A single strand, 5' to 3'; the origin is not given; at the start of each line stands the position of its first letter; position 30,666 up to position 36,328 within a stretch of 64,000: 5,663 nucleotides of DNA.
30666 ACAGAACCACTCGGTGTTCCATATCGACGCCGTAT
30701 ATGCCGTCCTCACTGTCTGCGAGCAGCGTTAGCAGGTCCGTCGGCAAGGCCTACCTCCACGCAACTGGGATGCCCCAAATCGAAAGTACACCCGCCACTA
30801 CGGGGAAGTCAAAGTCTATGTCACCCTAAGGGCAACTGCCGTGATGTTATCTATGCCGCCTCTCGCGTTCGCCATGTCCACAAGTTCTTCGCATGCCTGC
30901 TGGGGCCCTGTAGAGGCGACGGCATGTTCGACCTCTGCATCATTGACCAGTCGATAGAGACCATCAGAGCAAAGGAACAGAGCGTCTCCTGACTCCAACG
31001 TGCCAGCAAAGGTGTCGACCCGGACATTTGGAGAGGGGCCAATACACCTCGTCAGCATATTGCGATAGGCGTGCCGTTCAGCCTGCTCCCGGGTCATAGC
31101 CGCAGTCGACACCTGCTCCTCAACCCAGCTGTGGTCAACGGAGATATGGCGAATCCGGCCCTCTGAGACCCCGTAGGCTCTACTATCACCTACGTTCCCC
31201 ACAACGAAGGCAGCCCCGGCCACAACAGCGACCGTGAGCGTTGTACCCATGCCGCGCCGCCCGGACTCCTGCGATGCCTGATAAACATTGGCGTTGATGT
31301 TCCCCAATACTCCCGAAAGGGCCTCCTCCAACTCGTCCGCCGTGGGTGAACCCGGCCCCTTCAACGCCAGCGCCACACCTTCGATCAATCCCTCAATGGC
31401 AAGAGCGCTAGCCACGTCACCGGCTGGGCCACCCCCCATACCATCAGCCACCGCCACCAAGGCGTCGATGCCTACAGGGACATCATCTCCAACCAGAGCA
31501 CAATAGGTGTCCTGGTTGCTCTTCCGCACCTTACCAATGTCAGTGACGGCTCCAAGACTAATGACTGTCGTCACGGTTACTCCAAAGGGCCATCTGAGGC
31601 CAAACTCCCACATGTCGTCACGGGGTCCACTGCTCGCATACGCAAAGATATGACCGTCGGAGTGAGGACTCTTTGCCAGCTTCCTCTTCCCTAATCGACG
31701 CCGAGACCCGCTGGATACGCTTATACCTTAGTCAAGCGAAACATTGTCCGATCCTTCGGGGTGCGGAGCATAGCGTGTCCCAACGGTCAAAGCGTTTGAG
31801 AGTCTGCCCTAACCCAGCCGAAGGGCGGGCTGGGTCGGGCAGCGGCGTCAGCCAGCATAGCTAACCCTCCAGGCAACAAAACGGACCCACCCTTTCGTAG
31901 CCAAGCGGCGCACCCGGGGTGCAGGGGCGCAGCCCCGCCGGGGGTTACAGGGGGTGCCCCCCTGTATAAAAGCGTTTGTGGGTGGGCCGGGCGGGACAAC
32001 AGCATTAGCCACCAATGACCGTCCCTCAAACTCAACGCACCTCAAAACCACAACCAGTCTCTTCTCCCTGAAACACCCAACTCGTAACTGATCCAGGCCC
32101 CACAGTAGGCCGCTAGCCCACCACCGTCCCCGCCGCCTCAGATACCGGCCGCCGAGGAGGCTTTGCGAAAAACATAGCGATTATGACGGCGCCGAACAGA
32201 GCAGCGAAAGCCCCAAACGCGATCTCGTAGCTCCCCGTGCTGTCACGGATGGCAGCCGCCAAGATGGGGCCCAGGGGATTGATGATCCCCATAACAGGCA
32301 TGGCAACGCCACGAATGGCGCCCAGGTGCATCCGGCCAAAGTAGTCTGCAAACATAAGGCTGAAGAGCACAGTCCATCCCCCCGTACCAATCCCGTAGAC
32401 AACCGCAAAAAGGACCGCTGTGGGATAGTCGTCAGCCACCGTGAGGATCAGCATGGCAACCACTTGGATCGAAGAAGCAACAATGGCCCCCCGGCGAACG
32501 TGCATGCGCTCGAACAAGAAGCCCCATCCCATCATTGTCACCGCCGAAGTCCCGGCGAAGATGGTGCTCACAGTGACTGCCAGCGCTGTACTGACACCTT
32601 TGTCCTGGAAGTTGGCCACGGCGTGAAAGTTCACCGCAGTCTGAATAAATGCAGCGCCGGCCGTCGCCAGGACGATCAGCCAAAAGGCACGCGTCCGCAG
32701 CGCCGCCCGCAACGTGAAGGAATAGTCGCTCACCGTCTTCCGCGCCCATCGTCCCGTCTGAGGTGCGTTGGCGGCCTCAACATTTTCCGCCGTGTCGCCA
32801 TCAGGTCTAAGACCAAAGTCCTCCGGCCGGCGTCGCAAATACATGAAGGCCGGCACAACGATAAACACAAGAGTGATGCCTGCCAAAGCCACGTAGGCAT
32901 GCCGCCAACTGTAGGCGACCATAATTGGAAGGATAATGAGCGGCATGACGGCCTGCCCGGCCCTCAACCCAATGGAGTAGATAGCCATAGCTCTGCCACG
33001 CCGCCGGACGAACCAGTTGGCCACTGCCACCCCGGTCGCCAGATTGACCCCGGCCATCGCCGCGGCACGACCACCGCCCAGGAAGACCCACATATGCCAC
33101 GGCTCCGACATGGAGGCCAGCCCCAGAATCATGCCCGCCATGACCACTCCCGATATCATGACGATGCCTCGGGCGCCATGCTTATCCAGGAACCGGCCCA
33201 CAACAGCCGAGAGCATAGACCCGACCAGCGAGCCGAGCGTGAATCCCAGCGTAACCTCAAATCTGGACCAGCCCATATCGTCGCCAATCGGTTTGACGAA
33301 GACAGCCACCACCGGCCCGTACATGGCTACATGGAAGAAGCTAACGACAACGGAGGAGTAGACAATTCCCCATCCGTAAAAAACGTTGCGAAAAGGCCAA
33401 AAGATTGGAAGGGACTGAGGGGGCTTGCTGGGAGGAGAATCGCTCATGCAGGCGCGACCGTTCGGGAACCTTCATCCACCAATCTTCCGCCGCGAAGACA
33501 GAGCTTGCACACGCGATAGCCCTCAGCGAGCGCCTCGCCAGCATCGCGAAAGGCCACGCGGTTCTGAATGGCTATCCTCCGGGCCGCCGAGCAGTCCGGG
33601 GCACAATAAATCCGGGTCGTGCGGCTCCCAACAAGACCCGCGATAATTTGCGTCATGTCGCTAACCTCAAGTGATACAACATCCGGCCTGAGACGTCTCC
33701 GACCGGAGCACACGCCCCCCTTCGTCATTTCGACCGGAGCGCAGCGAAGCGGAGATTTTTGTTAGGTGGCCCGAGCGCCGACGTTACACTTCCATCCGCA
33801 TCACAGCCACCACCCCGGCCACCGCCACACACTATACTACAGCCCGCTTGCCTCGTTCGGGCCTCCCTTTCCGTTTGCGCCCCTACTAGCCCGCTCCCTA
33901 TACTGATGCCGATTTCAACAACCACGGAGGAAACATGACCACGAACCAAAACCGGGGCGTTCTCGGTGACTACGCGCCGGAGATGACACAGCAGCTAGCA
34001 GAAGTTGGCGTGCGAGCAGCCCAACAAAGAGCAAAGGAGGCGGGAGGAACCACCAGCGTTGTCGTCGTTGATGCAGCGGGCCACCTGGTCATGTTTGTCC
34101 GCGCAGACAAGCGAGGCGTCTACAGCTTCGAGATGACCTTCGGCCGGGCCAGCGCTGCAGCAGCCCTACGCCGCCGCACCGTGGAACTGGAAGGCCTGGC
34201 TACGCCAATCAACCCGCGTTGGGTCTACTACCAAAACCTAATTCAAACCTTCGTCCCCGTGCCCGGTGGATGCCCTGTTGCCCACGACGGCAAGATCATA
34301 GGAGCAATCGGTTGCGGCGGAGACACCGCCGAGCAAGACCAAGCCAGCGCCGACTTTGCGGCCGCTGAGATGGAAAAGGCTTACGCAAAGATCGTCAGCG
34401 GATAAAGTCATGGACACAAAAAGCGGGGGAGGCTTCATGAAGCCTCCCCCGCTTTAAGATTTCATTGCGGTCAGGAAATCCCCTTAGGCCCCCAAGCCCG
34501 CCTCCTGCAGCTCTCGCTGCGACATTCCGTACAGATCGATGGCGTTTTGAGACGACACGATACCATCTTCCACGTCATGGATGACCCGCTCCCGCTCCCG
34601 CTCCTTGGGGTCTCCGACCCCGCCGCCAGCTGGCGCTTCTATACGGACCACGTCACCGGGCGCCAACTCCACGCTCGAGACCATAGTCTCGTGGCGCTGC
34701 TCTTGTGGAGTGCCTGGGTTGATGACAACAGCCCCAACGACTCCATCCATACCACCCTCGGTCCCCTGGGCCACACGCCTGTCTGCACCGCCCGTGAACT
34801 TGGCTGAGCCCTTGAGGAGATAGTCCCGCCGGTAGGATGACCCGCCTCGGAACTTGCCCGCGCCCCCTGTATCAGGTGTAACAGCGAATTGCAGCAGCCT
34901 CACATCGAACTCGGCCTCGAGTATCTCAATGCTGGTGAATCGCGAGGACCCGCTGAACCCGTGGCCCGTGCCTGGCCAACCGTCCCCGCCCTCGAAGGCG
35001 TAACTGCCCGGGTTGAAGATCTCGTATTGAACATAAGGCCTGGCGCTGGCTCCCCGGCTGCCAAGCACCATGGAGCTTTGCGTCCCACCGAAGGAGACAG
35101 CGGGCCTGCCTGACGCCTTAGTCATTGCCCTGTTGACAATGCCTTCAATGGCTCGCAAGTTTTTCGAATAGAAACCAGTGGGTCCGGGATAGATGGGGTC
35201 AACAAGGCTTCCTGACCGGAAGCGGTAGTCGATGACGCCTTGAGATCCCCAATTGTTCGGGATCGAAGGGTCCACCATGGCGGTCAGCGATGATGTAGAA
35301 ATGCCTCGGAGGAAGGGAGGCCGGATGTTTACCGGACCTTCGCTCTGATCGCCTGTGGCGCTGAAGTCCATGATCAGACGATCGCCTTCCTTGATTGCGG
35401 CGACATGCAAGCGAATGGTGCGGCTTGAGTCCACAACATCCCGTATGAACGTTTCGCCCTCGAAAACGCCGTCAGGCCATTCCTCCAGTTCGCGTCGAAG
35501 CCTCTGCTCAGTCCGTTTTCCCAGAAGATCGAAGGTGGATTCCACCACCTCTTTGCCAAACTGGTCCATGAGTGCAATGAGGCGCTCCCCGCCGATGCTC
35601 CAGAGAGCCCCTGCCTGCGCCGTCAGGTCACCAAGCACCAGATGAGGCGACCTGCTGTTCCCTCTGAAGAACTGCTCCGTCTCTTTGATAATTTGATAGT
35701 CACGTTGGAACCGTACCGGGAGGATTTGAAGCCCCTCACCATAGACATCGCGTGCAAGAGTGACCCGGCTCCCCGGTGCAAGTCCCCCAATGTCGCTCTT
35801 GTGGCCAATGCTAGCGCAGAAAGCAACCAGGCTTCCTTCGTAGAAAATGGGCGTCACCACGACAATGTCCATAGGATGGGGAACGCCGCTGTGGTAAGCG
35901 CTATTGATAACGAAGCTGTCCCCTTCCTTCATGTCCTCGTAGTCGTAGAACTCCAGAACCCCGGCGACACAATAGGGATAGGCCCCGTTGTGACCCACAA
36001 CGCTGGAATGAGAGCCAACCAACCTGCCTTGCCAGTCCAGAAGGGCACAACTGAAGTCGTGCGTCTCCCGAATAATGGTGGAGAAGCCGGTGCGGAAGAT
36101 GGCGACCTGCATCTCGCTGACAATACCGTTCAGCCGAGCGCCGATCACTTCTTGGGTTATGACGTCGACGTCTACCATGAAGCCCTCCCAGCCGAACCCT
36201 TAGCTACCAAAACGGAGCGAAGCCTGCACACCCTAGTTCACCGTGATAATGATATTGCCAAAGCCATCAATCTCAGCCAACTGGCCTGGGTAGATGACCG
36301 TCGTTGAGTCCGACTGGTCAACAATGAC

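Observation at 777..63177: A structured 95-125 nt intergenic repeat present 18 times, all in the same orientation, with compensatory hairpin changes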

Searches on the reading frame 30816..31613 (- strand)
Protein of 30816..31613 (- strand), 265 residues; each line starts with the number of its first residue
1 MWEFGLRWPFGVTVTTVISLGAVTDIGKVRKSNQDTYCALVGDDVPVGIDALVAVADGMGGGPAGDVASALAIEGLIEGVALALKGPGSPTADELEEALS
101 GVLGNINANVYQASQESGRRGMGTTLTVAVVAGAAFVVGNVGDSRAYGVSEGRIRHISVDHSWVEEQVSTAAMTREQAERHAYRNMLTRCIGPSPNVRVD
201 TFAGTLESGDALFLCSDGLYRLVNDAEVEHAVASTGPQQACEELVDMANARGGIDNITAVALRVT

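Call 82: search_protein_families(library=pfam, proteins=[window:30816-31613:-], max_evalue=0.001)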
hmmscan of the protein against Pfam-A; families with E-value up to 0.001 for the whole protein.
window:30816-31613:- (265 aa): 3 families
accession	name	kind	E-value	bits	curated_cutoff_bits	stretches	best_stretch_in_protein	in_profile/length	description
PF13672.11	PP2C_2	-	8.6e-18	65.1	24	1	31-230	10-186/209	Protein phosphatase 2C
PF00481.26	PP2C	-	4.1e-10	40.2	20.3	1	51-162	35-141/255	Protein phosphatase 2C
PF07228.17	SpoIIE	-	3.2e-07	30.9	25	1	52-264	6-191/192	Stage II sporulation protein E (SpoIIE)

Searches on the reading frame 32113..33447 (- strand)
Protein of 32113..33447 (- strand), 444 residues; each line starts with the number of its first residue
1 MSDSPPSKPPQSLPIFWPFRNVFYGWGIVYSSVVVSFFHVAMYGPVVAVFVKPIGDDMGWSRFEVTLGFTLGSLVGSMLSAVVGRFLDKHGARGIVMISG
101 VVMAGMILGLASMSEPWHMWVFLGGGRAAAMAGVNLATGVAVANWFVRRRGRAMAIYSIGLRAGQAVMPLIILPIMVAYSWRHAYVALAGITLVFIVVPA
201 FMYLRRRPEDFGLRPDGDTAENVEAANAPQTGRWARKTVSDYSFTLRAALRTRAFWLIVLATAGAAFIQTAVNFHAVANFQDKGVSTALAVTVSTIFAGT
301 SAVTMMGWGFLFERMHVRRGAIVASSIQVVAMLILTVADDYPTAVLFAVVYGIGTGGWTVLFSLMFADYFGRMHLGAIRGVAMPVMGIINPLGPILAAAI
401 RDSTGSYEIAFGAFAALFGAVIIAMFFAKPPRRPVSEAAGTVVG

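Call 69: find_homologous_proteins(query=window:32113-33447:-, max_evalue=1e-60)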
Query window:32113-33447:- (444 aa): 342 proteins with E <= 1e-60 among 8000 candidates; the best 120 are listed.
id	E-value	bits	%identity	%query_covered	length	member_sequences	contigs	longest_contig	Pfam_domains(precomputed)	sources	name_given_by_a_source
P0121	9.5e-266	900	93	99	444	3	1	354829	PF07690.22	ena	-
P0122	2.9e-252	856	88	100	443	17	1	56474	PF07690.22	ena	-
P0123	3.5e-144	499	52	98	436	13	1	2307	PF07690.22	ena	-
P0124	1.0e-143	498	53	98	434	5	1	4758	PF07690.22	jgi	-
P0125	2.2e-143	497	53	93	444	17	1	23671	PF07690.22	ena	-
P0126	1.1e-138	481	52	97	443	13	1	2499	PF07690.22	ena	-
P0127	1.4e-137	478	51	95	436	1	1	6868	PF07690.22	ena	-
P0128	2.5e-137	477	52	96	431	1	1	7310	PF07690.22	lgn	-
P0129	3.2e-137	476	52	95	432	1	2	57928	PF07690.22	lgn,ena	-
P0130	6.9e-137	475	50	95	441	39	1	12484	PF07690.22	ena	-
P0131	3.4e-136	473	53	98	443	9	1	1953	PF06779.21,PF07690.22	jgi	-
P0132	8.2e-136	472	53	98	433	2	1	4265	PF07690.22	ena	-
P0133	1.3e-135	471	50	98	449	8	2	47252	PF07690.22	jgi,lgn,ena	jgi:sugar phosphate permease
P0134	1.6e-135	471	51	94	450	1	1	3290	PF07690.22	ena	-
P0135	1.6e-135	471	52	98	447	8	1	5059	PF06779.21,PF07690.22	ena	-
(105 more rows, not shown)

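Call 70: find_encoding_contigs(protein=P0121, flank=10000, max_places=1)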
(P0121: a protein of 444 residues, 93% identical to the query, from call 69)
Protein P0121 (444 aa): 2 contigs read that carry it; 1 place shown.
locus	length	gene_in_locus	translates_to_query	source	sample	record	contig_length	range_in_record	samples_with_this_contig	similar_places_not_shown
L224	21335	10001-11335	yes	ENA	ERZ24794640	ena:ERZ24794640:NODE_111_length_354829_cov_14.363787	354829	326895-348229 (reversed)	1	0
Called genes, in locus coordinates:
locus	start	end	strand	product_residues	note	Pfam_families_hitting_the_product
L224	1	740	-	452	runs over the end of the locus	PF03972:MmgE_PrpD_N, PF19305:MmgE_PrpD_C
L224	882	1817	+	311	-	PF00294:PfkB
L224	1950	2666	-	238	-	PF17645:Amdase, PF01177:Asp_Glu_race (faint)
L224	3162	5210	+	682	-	PF05378:Hydant_A_N, PF01968:Hydantoinase_A, PF19278:Hydant_A_C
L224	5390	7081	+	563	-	PF02538:Hydantoinase_B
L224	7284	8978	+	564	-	PF02538:Hydantoinase_B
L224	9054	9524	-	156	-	PF03928:HbpS-like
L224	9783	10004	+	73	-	PF02805:Ada_Zn_binding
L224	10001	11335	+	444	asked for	PF07690:MFS_1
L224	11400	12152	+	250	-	PF00481:PP2C (weak), PF13672:PP2C_2, PF07228:SpoIIE (weak)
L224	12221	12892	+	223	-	PF00989:PAS, PF08448:PAS_4 (weak), PF13426:PAS_9, PF08281:Sigma70_r4_2 (faint), PF00196:GerE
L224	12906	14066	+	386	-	PF07143:AttH, PF17186:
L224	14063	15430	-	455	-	PF12390:Se-cys_synth_N, PF03841:SelA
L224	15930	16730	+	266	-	PF01408:GFO_IDH_MocA (weak), PF03447:NAD_binding_3, PF03807:F420_oxidored, PF01958:Asp_DH_C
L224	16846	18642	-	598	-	PF00999:Na_H_Exchanger, PF02254:TrkA_N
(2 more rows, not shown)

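Call 71: find_encoding_contigs(protein=P0122, flank=10000, max_places=1)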
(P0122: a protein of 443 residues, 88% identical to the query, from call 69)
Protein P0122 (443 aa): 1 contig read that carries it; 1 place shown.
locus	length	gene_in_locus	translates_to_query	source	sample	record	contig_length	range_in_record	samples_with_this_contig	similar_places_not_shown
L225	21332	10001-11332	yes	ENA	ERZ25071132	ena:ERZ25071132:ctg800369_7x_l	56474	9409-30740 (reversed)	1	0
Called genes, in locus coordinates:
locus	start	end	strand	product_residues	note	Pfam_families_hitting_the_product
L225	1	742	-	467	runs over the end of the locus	PF01425:Amidase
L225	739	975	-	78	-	-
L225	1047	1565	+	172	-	-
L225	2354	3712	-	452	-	-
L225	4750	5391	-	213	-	PF17645:Amdase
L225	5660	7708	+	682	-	PF05378:Hydant_A_N, PF01968:Hydantoinase_A, PF19278:Hydant_A_C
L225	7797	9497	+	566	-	PF02538:Hydantoinase_B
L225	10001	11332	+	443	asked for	PF07690:MFS_1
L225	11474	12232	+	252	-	PF00481:PP2C (weak), PF13672:PP2C_2, PF07228:SpoIIE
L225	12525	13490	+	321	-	PF07143:AttH, PF17186:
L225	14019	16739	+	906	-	PF13289:SIR2_2, PF25199:nSTAND_NTPase5, PF13191:AAA_16 (weak), PF14559:TPR_19 (faint), PF13432:TPR_16 (faint)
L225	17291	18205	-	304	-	PF02574:S-methyl_trans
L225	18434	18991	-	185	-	-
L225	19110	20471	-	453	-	PF12390:Se-cys_synth_N, PF03841:SelA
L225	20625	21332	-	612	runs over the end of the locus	PF00999:Na_H_Exchanger, PF02254:TrkA_N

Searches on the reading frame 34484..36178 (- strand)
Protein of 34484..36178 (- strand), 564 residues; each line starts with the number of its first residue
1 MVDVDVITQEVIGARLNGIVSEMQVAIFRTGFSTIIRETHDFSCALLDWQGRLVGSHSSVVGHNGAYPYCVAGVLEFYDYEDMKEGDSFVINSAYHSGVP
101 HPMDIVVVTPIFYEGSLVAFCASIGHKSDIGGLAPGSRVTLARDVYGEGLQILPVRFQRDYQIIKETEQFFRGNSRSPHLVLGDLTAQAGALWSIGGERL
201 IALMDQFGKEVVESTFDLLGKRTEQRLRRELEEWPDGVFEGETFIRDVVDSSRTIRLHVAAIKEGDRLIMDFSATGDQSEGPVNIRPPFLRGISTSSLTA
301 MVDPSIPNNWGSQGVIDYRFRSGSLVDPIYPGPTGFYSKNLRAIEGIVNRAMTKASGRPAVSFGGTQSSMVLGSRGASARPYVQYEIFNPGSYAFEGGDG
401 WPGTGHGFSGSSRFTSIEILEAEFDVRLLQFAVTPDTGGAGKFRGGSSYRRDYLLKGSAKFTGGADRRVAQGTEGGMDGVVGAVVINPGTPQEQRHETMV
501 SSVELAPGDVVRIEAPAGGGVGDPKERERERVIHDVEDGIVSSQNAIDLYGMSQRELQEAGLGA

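Call 6: search_protein_families(library=ncbifam, proteins=[window:34484-36178:-])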
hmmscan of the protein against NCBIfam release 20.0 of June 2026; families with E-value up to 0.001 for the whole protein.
window:34484-36178:- (564 aa): 2 families
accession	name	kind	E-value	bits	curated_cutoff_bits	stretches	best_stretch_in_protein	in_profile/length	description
NF050157.1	CapLactmsBetCapB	equivalog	1.2e-55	188.9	1000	1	4-553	1-558/577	caprolactamase subunit beta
NF042976.1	AcphenoCarb_ApcD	equivalog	2.6e-34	118.6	1500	1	8-447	33-481/685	acetophenone carboxylase subunit delta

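Call 8: find_encoding_contigs(protein=window:34484-36178:-, flank=10000, max_places=6)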
Protein window:34484-36178:- (564 aa): 2 contigs read that carry it; 2 places shown.
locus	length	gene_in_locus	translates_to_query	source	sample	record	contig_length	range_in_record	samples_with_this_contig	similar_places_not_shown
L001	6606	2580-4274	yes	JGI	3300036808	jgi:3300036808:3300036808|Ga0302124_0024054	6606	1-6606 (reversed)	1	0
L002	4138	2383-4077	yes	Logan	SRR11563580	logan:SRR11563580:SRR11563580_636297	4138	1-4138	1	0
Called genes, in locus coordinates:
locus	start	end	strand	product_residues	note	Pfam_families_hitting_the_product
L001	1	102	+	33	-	?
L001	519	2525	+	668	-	PF05378:Hydant_A_N, PF01968:Hydantoinase_A, PF19278:Hydant_A_C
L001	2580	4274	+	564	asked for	PF02538:Hydantoinase_B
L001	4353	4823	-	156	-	PF03928:HbpS-like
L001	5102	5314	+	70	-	PF02805:Ada_Zn_binding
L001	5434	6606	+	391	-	?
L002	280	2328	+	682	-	PF05378:Hydant_A_N, PF01968:Hydantoinase_A, PF19278:Hydant_A_C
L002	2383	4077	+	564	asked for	PF02538:Hydantoinase_B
